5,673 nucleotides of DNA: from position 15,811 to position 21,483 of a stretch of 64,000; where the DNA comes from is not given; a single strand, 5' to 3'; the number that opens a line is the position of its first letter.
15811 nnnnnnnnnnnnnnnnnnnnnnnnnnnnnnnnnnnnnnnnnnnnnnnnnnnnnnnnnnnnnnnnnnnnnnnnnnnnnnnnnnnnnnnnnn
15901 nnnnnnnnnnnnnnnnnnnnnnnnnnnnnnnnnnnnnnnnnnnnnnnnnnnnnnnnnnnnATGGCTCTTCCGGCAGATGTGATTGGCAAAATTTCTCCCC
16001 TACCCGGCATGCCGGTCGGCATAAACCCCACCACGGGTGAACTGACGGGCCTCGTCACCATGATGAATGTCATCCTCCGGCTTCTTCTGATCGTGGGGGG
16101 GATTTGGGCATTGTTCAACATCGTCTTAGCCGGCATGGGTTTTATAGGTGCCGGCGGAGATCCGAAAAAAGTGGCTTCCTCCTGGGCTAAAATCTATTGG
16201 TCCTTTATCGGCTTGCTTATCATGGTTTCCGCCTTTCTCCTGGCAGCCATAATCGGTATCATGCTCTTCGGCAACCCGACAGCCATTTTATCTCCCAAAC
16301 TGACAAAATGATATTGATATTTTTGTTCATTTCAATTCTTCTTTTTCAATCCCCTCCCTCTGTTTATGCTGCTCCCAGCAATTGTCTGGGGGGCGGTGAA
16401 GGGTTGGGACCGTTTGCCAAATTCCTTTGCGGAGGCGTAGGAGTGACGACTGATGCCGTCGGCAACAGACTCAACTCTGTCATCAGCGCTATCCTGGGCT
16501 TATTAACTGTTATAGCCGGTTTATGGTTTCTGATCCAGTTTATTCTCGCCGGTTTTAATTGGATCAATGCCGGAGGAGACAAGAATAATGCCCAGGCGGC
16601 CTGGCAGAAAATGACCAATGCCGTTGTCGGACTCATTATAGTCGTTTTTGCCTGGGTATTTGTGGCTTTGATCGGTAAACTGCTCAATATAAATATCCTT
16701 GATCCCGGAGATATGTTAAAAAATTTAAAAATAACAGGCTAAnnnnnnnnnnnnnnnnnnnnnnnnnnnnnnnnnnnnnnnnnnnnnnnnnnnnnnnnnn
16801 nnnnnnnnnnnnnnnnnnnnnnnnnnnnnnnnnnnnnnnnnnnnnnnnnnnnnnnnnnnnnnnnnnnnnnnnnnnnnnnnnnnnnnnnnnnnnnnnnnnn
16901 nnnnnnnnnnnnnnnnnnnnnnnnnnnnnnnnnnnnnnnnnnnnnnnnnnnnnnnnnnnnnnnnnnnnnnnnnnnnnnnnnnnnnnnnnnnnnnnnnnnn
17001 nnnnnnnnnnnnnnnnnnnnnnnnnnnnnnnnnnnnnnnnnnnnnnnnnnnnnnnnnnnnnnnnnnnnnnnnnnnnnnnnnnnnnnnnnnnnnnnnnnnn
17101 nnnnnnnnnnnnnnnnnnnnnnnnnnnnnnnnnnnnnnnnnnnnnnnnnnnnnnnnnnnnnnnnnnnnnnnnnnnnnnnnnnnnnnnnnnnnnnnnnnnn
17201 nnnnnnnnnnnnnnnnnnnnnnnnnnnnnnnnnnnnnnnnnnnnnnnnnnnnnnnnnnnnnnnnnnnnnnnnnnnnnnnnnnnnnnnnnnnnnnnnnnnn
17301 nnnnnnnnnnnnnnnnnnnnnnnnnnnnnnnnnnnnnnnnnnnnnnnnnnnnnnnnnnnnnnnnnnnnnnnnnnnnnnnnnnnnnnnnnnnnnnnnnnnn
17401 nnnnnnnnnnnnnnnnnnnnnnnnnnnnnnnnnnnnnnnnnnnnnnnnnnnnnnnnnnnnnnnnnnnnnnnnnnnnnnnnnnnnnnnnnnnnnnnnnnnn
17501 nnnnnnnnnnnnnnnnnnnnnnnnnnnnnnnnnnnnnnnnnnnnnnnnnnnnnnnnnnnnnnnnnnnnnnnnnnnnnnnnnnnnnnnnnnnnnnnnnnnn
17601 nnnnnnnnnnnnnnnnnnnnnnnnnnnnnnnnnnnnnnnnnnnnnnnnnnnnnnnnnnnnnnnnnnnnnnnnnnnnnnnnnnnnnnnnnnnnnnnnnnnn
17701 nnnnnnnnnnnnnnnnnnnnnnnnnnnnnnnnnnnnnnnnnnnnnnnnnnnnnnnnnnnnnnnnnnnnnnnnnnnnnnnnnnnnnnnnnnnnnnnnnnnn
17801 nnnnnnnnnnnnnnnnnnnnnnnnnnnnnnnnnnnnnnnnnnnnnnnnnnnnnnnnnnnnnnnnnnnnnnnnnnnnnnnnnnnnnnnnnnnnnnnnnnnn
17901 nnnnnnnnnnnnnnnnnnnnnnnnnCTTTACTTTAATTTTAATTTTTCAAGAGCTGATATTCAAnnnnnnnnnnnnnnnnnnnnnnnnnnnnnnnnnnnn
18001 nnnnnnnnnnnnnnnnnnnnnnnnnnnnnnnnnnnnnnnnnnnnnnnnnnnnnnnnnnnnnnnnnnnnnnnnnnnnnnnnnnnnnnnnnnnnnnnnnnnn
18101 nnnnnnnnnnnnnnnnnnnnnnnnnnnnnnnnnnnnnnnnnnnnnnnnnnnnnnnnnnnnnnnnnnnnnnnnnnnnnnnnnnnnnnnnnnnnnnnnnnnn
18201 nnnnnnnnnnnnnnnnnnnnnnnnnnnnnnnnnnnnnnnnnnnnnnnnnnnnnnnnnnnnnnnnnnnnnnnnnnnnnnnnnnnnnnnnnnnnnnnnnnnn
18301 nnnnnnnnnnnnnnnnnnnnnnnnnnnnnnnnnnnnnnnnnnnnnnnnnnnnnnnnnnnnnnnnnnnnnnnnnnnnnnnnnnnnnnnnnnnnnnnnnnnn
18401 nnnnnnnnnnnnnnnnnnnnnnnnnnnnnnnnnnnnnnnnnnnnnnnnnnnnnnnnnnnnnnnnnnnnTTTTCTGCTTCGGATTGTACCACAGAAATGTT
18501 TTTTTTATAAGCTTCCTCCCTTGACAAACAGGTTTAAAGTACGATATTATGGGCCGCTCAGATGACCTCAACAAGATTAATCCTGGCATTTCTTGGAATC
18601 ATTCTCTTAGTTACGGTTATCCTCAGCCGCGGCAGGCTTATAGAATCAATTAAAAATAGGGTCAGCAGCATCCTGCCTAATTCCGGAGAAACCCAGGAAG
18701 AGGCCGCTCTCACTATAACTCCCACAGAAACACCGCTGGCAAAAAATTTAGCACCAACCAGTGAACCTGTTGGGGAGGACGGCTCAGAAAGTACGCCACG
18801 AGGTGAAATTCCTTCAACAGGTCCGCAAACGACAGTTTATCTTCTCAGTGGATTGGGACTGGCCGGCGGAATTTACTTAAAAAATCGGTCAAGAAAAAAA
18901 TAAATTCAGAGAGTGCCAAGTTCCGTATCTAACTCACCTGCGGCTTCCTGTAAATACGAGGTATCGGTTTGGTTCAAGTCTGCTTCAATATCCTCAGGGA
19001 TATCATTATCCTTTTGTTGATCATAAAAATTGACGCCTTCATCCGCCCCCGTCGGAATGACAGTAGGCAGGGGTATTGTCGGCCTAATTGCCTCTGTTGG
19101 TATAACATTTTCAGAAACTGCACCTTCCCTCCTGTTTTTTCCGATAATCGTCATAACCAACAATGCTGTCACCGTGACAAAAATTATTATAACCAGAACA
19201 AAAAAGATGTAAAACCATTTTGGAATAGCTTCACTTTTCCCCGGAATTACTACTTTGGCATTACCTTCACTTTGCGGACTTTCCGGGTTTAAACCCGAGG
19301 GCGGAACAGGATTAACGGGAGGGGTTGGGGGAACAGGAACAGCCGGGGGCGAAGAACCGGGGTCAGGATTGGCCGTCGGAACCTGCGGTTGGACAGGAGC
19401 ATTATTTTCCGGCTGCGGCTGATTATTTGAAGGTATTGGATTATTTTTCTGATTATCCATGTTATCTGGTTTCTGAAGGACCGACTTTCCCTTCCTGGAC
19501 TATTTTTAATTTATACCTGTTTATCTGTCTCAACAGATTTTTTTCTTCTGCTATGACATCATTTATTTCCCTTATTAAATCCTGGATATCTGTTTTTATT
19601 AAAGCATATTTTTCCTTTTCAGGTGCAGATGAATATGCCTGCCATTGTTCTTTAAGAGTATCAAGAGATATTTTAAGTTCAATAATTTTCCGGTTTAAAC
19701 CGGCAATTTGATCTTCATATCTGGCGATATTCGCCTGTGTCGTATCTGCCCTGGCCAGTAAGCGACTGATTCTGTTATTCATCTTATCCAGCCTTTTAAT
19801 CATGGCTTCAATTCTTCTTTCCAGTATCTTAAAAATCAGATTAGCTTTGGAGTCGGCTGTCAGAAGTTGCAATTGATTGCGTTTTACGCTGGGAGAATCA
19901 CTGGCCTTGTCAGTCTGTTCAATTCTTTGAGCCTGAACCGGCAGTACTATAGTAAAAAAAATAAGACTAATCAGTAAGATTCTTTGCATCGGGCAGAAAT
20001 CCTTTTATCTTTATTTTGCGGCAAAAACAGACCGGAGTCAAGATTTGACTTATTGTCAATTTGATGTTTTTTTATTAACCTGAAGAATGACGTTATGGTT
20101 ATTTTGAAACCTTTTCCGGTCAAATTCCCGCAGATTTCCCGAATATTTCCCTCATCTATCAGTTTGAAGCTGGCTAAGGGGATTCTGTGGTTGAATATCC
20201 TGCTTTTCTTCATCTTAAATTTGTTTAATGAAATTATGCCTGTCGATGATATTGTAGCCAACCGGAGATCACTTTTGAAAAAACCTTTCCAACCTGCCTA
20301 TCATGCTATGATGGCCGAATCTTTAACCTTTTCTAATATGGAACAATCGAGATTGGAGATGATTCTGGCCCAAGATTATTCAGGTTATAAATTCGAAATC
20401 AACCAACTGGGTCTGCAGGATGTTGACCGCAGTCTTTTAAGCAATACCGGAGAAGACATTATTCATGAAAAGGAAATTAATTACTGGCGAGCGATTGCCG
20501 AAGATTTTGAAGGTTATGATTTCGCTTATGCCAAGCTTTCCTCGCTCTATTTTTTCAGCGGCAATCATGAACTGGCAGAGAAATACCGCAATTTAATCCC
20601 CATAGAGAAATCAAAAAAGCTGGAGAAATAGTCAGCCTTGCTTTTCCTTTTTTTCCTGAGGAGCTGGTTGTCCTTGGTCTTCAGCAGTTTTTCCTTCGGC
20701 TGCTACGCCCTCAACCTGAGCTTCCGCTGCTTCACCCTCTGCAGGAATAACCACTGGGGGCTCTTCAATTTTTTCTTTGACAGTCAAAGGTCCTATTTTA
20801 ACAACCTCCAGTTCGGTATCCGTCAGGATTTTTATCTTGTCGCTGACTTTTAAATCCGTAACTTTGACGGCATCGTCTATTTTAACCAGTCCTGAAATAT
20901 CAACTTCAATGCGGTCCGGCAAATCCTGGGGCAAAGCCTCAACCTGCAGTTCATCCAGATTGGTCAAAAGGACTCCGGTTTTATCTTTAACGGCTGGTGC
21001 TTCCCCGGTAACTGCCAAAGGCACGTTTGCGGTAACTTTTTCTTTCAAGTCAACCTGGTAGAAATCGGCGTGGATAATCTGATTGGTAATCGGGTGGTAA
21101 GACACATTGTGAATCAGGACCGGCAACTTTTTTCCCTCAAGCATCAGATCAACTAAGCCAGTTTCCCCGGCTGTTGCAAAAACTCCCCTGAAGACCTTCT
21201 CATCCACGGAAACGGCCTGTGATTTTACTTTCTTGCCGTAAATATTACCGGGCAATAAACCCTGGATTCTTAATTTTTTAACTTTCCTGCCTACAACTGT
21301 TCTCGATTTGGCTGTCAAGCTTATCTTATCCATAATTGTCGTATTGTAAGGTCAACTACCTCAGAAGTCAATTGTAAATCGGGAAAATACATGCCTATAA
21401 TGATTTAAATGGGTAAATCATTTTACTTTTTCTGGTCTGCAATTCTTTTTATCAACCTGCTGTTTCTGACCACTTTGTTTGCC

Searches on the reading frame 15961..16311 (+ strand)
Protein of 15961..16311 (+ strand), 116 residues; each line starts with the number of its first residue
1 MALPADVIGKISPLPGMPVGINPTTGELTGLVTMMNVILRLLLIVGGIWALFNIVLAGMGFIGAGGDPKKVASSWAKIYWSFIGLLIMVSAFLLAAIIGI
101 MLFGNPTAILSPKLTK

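Call 6: search_protein_families(library=pfam, proteins=[window:15961-16311:+], max_evalue=1)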
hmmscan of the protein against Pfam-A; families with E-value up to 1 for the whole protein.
window:15961-16311:+ (116 aa): 1 family
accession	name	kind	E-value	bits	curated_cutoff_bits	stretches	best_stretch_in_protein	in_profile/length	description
PF18895.5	T4SS_pilin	-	3.4e-06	27.5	26.6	1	30-96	4-69/71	Type IV secretion system pilin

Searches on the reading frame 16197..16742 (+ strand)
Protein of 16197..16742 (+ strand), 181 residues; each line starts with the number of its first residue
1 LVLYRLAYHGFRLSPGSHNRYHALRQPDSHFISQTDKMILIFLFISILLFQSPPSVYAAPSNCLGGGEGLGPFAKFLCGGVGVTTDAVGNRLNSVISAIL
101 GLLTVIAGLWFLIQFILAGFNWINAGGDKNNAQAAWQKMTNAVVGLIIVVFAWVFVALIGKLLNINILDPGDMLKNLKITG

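Call 8: search_protein_families(library=ncbifam, proteins=[window:16197-16742:+], max_evalue=1)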
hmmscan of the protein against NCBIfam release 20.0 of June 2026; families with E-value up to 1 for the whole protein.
window:16197-16742:+ (181 aa): 2 families
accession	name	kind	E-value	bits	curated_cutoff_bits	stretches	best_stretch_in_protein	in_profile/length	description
NF045849.1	ICE_MMCAP2_0565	equivalog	4.4e-06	26.3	40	1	85-159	6-76/80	Mbov_0395 family pilin-like conjugal transfer protein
NF045890.1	conj_pls20_p028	equivalog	0.0065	15.4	150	1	84-152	281-338/377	pLS20_p028 family conjugation system transmembrane protein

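Call 81: search_protein_families(library=pfam, proteins=[window:16302-16742:+], max_evalue=0.1)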
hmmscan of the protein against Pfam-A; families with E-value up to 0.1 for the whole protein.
window:16302-16742:+ (146 aa): 5 families
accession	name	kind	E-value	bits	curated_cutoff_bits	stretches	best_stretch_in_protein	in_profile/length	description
PF18895.5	T4SS_pilin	-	3.4e-09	37.1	26.6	1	57-123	5-70/71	Type IV secretion system pilin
PF04956.18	TrbC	-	0.0042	17.7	27.9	1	52-123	32-97/98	TrbC/VIRB2 pilin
PF20088.4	DUF6480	-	0.07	13.5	25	1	93-123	43-73/78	Family of unknown function (DUF6480)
PF04277.18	OAD_gamma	-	0.075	14.2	27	1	60-100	4-43/76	Oxaloacetate decarboxylase, gamma chain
PF03779.20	SPW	-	0.095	13.6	31.5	0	60-120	29-71/93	SPW repeat domain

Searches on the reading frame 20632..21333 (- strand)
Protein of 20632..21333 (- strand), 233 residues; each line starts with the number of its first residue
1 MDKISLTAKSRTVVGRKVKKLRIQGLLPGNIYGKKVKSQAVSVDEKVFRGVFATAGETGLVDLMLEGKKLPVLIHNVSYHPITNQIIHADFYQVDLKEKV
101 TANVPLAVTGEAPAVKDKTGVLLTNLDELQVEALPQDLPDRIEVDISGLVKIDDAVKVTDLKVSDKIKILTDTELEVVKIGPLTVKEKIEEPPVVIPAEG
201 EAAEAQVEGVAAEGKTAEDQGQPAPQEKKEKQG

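Call 7: search_protein_families(library=pfam, proteins=[window:20632-21333:-], max_evalue=0.01)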
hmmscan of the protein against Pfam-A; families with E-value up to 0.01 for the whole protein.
window:20632-21333:- (233 aa): 2 families
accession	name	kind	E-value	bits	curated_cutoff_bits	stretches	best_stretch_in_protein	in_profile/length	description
PF14693.11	Ribosomal_TL5_C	-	4.1e-21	75.6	27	1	99-180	1-80/84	Ribosomal protein TL5, C-terminal domain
PF01386.24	Ribosomal_L25p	-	5.4e-19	68.9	23.6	1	6-91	1-82/82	Ribosomal L25p family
